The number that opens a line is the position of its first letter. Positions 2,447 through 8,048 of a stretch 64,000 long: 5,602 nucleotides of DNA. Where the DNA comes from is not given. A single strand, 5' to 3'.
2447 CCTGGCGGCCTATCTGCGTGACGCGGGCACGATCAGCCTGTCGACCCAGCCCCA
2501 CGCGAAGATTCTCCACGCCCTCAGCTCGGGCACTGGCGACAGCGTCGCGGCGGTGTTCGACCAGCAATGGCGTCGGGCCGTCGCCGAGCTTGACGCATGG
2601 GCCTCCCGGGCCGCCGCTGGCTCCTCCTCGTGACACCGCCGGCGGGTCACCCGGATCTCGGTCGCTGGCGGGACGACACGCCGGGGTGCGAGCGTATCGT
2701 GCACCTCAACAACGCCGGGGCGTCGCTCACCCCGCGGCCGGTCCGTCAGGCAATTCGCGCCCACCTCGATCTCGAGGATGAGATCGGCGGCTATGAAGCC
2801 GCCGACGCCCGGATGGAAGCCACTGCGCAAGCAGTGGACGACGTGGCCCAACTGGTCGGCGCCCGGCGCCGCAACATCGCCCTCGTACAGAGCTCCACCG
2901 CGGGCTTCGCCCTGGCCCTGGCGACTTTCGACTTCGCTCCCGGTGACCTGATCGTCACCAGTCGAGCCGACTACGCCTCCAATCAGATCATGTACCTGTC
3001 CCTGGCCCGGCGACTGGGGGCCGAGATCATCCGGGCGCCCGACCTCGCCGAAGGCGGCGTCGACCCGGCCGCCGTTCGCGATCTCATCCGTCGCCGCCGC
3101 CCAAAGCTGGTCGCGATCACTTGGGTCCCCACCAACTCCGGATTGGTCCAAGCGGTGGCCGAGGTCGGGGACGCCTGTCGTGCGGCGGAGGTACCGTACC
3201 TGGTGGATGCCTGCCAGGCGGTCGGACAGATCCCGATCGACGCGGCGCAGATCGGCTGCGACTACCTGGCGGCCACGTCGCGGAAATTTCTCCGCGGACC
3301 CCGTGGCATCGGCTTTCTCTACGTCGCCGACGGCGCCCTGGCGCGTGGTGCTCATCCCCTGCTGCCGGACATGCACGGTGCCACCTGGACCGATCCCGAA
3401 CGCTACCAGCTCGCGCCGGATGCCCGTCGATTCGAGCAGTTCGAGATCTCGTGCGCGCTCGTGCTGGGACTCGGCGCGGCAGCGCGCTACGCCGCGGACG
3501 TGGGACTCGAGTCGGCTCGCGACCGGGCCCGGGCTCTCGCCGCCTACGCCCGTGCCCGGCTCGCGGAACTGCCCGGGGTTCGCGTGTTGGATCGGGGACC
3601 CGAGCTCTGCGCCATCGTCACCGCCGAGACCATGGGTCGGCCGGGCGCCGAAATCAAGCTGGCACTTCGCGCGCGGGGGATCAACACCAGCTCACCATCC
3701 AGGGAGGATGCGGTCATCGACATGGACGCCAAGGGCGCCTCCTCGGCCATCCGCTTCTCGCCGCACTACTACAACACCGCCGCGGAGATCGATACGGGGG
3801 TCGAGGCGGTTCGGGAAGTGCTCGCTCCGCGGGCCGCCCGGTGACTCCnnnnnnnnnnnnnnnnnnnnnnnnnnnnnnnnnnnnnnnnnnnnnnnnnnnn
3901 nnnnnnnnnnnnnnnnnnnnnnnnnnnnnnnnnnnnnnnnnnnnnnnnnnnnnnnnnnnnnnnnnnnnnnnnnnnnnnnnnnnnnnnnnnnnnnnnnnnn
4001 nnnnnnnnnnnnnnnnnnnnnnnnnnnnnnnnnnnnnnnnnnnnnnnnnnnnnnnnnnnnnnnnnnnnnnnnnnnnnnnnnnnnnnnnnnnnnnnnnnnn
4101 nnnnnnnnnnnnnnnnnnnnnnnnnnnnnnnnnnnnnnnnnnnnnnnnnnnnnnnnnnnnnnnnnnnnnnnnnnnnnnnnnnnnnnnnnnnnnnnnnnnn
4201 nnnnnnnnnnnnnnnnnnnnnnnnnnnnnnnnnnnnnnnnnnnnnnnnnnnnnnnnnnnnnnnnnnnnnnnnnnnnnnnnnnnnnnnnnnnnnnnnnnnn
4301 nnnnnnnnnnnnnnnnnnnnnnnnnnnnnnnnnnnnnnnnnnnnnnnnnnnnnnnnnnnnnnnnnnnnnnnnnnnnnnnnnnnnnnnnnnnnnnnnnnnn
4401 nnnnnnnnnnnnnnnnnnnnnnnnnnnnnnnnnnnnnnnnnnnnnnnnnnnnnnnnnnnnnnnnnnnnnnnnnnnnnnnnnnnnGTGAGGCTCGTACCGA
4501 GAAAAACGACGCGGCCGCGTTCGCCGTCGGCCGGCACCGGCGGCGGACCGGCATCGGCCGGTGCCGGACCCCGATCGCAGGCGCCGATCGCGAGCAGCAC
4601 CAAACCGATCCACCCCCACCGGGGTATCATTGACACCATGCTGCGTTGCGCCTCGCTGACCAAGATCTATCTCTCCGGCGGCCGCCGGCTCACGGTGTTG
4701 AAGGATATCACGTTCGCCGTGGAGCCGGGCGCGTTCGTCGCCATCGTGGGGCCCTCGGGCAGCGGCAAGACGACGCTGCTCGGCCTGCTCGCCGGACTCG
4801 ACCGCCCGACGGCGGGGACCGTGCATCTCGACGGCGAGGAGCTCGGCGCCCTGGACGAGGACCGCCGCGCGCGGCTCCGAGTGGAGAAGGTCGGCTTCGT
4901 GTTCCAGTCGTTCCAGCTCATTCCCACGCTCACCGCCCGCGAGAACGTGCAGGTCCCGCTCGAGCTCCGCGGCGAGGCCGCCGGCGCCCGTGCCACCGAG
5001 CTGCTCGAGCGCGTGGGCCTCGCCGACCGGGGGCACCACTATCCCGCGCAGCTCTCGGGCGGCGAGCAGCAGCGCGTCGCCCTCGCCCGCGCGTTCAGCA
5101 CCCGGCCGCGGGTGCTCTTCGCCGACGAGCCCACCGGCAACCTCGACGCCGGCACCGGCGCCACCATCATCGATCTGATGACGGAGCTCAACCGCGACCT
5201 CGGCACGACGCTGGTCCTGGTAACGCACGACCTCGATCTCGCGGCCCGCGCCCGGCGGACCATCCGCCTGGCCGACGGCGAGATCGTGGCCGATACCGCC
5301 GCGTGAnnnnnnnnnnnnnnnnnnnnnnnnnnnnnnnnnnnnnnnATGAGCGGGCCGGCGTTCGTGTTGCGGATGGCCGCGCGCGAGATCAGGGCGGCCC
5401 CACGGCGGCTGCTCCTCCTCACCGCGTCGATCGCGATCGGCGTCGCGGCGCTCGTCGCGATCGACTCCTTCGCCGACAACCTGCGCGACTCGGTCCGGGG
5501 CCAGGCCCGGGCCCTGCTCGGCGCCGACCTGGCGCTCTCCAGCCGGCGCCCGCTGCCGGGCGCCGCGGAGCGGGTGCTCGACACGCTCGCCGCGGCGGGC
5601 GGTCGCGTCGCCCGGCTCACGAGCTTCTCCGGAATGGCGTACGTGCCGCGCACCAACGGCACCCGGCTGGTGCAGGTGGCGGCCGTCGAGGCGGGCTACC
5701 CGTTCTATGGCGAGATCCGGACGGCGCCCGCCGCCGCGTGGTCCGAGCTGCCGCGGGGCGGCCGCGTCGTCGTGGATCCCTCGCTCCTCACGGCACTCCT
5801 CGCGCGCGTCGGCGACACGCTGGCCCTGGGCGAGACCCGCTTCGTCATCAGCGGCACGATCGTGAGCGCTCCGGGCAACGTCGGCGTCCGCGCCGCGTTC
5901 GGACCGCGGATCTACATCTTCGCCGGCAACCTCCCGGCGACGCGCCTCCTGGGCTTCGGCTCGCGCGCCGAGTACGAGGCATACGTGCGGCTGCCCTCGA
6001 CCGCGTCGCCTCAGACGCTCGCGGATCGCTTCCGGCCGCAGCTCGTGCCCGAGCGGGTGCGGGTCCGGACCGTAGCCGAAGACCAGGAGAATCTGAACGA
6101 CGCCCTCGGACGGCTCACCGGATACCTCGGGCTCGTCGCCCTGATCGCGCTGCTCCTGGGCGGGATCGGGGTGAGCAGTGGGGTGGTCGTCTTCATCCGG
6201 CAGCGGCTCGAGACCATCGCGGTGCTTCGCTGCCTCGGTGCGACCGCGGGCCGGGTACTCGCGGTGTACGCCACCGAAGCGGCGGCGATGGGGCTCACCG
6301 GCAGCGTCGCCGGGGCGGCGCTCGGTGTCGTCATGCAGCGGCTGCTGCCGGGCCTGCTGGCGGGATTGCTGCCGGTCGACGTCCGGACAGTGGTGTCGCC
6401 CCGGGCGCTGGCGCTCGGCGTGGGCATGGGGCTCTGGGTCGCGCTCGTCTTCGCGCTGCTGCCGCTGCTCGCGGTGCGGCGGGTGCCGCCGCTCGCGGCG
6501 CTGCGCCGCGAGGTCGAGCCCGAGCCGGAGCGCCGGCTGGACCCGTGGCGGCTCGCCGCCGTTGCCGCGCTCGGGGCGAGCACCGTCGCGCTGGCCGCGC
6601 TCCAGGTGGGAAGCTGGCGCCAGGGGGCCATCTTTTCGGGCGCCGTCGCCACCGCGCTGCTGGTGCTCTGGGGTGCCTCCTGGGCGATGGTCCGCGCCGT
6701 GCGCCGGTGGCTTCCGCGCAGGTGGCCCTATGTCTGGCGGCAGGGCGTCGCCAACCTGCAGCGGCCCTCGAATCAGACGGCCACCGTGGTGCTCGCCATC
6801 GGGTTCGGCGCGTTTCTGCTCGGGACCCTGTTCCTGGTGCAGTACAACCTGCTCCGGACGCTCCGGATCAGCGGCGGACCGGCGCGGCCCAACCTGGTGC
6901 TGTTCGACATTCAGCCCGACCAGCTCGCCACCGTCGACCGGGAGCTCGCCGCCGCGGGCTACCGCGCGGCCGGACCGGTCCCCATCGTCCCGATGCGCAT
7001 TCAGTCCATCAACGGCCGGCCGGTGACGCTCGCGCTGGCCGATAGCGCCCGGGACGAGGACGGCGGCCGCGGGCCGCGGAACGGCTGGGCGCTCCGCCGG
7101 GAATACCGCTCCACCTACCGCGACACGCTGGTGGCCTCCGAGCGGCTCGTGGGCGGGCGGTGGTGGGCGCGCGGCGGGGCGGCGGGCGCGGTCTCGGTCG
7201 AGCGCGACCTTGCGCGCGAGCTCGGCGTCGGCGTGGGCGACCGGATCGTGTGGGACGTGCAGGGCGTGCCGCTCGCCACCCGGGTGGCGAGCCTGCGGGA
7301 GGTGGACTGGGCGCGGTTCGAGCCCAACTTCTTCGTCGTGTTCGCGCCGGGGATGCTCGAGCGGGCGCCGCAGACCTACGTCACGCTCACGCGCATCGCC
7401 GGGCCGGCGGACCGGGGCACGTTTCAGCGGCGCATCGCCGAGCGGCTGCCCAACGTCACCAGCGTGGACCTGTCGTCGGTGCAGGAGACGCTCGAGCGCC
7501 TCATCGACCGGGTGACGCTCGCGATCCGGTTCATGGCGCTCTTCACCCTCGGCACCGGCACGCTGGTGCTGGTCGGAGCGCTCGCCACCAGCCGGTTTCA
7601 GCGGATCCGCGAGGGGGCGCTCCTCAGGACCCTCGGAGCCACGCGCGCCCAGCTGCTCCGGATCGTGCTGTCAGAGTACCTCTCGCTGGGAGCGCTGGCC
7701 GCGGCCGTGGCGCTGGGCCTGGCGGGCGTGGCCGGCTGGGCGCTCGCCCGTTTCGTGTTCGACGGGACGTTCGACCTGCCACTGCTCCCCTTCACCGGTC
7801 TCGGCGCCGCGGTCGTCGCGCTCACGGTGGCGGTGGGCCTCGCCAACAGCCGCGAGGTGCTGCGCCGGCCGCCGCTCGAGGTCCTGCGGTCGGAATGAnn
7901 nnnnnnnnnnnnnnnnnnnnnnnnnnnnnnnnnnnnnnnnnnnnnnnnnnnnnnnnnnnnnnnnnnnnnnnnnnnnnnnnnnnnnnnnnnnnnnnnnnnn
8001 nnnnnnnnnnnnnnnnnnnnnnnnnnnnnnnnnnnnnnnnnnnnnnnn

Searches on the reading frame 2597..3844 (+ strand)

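Call 68: search_protein_families(library=pfam, proteins=[window:2597-3844:+], max_evalue=0.00001)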
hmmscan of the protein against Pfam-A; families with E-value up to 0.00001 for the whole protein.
window:2597-3844:+ (415 aa): 2 families
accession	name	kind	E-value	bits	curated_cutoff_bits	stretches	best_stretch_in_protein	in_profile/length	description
PF00266.25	Aminotran_5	-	2.6e-53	181.7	21.5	1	36-399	2-369/371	Aminotransferase class-V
PF01041.23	DegT_DnrJ_EryC1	-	1.3e-06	28.4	19.8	1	84-211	34-152/360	DegT/DnrJ/EryC1/StrS aminotransferase family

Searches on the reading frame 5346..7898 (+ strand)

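Call 68: search_protein_families(library=pfam, proteins=[window:5346-7898:+], max_evalue=0.00001)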
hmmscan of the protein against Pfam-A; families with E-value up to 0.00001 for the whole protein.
window:5346-7898:+ (850 aa): 2 families
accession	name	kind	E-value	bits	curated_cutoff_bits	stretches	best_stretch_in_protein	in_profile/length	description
PF02687.27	FtsX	-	1.2e-24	87.1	25.5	2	263-382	2-120/120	FtsX-like permease C-terminal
PF12704.14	MacB_PCD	-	7.2e-15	56.3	27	1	23-230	2-205/207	MacB-like periplasmic core domain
